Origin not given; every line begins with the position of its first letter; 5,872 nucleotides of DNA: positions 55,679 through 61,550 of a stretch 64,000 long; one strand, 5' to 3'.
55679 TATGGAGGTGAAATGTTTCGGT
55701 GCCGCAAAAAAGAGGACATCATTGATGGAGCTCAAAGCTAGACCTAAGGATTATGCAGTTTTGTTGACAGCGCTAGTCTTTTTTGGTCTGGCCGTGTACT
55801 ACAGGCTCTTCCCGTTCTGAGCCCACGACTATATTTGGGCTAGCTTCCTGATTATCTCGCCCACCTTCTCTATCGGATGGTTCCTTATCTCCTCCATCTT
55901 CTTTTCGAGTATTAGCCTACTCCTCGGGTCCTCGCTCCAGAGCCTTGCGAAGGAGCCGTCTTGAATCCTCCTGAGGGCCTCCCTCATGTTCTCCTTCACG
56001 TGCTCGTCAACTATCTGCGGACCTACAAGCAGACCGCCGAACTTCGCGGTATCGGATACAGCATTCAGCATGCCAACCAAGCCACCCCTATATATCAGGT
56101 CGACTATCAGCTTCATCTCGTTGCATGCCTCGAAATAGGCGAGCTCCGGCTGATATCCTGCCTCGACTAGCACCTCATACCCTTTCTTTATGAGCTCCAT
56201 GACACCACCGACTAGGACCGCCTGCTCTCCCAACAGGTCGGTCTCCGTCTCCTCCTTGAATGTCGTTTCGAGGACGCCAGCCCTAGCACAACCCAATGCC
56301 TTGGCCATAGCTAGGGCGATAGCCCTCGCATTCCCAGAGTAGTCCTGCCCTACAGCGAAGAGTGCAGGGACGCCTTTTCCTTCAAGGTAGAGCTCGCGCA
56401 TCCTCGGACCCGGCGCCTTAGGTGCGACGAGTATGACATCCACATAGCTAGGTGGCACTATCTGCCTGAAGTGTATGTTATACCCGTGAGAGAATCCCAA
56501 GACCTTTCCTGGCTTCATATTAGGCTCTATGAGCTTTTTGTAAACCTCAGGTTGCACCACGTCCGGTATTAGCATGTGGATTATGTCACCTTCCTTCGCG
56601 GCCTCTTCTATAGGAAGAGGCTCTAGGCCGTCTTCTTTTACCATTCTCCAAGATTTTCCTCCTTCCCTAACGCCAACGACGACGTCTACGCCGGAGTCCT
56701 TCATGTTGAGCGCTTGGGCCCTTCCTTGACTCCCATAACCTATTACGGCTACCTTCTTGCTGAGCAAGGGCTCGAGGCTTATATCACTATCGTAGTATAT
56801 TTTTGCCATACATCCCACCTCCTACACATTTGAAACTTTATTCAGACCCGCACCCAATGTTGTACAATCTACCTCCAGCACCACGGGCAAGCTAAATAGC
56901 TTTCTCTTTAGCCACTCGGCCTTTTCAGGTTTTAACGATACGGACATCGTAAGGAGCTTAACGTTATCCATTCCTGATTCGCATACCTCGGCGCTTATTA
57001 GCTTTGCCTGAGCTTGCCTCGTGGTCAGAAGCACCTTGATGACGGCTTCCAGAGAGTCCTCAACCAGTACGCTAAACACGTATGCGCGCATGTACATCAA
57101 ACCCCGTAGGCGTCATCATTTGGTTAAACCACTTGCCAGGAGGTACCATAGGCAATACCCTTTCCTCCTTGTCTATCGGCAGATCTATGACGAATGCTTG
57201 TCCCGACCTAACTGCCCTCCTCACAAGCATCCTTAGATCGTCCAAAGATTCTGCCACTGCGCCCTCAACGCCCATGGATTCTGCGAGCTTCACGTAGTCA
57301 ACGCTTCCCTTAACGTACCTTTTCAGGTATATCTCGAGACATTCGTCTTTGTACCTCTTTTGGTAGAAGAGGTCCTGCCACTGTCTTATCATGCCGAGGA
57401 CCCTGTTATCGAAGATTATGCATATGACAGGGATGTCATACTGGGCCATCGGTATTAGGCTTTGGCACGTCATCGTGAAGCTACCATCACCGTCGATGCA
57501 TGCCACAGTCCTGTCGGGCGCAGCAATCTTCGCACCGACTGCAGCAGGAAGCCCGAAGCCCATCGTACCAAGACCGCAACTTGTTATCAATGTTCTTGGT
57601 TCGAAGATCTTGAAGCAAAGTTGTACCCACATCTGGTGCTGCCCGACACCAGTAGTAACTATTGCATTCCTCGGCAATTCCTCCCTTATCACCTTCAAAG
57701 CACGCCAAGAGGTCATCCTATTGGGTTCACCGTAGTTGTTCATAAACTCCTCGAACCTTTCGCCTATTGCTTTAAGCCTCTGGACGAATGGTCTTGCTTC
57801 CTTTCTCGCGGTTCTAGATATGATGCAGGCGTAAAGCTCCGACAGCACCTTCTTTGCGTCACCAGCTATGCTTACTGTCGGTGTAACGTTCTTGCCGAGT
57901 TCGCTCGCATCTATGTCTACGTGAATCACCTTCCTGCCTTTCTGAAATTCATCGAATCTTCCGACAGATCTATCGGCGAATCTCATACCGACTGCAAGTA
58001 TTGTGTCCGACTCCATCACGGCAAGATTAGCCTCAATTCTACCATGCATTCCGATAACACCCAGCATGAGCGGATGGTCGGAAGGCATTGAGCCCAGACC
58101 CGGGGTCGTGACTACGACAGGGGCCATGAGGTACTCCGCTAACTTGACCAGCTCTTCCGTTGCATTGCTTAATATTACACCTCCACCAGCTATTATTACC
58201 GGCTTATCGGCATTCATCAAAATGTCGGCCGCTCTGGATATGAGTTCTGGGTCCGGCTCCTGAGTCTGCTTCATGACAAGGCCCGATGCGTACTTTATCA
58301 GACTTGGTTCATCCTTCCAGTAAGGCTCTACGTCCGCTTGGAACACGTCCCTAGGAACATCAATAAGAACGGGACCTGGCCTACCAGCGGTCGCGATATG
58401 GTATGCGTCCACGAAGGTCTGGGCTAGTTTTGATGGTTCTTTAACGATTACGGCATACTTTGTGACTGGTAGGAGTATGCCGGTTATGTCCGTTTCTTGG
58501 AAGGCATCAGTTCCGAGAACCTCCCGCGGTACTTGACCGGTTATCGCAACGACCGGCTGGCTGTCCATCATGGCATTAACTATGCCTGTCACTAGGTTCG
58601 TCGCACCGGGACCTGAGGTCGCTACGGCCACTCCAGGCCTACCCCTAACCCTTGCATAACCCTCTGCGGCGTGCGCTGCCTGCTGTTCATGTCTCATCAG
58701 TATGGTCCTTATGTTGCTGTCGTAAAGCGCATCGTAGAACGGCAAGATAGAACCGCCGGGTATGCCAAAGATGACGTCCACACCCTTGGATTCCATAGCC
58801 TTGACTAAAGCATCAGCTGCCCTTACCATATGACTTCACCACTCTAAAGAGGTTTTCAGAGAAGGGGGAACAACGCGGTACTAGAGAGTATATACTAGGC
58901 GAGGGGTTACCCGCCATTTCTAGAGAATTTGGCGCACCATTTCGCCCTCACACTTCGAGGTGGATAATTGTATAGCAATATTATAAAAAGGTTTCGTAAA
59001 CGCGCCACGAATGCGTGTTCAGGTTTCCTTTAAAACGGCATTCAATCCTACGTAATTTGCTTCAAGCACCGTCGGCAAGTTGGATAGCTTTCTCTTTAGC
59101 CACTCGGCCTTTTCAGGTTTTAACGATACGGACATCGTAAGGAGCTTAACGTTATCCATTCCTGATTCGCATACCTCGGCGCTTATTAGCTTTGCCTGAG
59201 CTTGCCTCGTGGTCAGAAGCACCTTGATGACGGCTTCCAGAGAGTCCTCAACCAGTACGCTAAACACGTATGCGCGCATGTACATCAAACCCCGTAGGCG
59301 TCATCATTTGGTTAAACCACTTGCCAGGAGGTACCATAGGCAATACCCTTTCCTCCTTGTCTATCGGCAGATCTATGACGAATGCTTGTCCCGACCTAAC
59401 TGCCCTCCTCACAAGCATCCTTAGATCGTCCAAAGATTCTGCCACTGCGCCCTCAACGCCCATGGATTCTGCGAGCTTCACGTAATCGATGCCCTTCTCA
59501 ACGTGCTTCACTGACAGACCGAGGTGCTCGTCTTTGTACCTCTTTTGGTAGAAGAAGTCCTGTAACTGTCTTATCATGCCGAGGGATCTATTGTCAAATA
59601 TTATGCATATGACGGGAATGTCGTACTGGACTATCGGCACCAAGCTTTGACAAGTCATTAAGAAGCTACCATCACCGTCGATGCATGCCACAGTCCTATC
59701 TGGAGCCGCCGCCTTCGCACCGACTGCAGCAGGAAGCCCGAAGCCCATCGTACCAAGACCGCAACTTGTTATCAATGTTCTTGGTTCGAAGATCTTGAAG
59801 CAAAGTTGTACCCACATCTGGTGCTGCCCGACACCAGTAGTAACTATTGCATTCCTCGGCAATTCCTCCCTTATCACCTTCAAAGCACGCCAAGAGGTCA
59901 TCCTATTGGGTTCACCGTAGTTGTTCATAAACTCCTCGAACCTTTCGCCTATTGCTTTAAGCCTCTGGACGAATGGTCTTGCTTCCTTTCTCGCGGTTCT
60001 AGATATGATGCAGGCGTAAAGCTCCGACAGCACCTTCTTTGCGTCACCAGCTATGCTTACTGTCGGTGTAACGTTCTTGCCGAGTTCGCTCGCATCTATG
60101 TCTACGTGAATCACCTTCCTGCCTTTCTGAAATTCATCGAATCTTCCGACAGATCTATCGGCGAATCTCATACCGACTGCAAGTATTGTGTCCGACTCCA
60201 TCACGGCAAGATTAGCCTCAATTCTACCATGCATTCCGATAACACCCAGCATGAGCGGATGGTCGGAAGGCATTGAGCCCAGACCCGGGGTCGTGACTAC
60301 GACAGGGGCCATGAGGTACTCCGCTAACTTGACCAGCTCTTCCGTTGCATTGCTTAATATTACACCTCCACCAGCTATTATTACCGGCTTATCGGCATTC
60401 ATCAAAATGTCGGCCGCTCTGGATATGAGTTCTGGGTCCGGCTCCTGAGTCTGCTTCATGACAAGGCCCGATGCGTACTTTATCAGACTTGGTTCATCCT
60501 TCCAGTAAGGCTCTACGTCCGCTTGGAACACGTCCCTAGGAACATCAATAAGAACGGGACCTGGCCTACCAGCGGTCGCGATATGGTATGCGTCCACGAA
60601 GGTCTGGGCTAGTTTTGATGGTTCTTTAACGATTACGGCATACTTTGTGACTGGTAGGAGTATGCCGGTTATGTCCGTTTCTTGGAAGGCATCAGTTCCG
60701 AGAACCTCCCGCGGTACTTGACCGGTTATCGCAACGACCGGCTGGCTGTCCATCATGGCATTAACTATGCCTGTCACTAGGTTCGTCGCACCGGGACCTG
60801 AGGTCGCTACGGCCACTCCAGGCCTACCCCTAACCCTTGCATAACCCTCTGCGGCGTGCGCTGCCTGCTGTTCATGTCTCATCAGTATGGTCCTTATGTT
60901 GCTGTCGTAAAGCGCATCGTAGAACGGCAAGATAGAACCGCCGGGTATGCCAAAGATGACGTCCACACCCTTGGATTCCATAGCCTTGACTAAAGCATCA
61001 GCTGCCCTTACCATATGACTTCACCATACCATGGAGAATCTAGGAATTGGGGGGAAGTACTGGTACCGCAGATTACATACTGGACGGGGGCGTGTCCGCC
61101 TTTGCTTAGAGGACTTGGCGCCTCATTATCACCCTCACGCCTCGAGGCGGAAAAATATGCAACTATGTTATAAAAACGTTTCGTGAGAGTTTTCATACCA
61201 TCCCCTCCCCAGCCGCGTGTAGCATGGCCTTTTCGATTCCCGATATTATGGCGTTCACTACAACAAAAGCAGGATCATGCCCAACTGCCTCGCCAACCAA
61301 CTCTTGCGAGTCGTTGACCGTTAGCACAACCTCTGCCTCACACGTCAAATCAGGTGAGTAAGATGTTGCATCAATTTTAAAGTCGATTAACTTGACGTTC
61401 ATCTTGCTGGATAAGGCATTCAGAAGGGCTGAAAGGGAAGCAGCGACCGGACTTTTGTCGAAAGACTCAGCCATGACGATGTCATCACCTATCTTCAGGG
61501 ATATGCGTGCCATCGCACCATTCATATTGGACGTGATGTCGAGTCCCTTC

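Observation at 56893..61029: Near-identical 1.95-kb tandem duplication of ilvB-ilvN with diverged edges: signature of concerted evolution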

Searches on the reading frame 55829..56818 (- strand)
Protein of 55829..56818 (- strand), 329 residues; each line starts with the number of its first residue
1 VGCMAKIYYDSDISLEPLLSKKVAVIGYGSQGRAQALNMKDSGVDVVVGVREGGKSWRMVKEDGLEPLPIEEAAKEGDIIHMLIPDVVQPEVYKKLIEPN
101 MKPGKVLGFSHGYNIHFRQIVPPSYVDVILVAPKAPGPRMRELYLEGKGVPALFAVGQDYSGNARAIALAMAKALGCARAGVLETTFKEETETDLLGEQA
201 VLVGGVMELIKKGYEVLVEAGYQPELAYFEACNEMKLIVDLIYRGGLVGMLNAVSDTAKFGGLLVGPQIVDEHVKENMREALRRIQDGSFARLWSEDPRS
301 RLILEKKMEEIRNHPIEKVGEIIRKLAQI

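Call 7: search_protein_families(library=pfam, proteins=[window:55829-56818:-])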
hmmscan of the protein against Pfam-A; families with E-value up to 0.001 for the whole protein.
window:55829-56818:- (329 aa): 5 families
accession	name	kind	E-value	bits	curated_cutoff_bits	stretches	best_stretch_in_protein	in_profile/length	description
PF07991.19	KARI_N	-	2.1e-70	236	20.6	1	18-181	2-165/165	Acetohydroxy acid isomeroreductase, NADPH-binding domain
PF01450.25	KARI_C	-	5.4e-53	179.6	29.1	1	187-327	1-142/144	Ketol-acid reductoisomerase, C-terminal domain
PF03807.23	F420_oxidored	-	2.8e-05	25.1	21.6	1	22-105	1-86/94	NADP oxidoreductase coenzyme F420-dependent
PF03446.21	NAD_binding_2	-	0.00022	21.7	21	1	22-107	1-89/161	NAD binding domain of 6-phosphogluconate dehydrogenase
PF02826.25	2-Hacid_dh_C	-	0.00074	19.4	25.1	0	15-85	31-100/178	D-isomer specific 2-hydroxyacid dehydrogenase, NAD binding domain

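Call 8: search_protein_families(library=ncbifam, proteins=[window:55829-56818:-])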
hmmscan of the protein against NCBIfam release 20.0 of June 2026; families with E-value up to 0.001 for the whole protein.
window:55829-56818:- (329 aa): 7 families
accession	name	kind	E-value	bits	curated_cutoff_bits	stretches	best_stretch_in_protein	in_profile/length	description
NF004017.0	PRK05479.1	equivalog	1.4e-144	481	336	1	4-327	1-325/337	ketol-acid reductoisomerase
TIGR00465.1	ilvC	equivalog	4.7e-126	420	226.15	1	20-327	3-310/314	ketol-acid reductoisomerase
NF009940.0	PRK13403.1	equivalog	1.2e-113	379.3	406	1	6-326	2-322/335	ketol-acid reductoisomerase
NF003557.0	PRK05225.1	equivalog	1.9e-52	178.4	713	2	16-204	33-227/491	ketol-acid reductoisomerase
NF004005.0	PRK05476.2-3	equivalog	0.00017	20.5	275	1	20-111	208-295/418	adenosylhomocysteinase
TIGR00936.1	ahcY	equivalog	0.00056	18.8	497.6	1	20-81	205-265/416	adenosylhomocysteinase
TIGR02853.1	spore_dpaA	equivalog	0.00057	19.2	319.65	1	20-92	151-226/287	dipicolinic acid synthetase subunit A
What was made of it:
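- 55829..56818 (-): ilvC ketol-acid reductoisomerase (329 aa), downstream neighbour. NF004017 scores 481 bits against a cut-off of 336; KARI_N and KARI_C (calls 7, 8).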

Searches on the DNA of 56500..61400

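Call 48: search_rna_families(source=window, start=56500, end=61400, threshold=evalue, max_evalue=1)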
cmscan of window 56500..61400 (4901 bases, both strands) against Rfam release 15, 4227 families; matches with E-value up to 1: 2.
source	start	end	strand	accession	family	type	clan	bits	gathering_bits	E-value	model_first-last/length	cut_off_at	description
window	57100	57156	-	RF01734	Fluoride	Cis-reg; riboswitch;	-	17.2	34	0.28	1-64/64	no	Fluoride riboswitch aptamer (crcB RNA motif)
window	59288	59344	-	RF01734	Fluoride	Cis-reg; riboswitch;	-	17.2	34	0.28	1-64/64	no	Fluoride riboswitch aptamer (crcB RNA motif)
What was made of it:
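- Tried and rejected: Weak fluoride-riboswitch-like hits at the B/small-ORF junctions (E=0.28, 17 bits against a gathering score of 34) are treated as chance (call 48).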
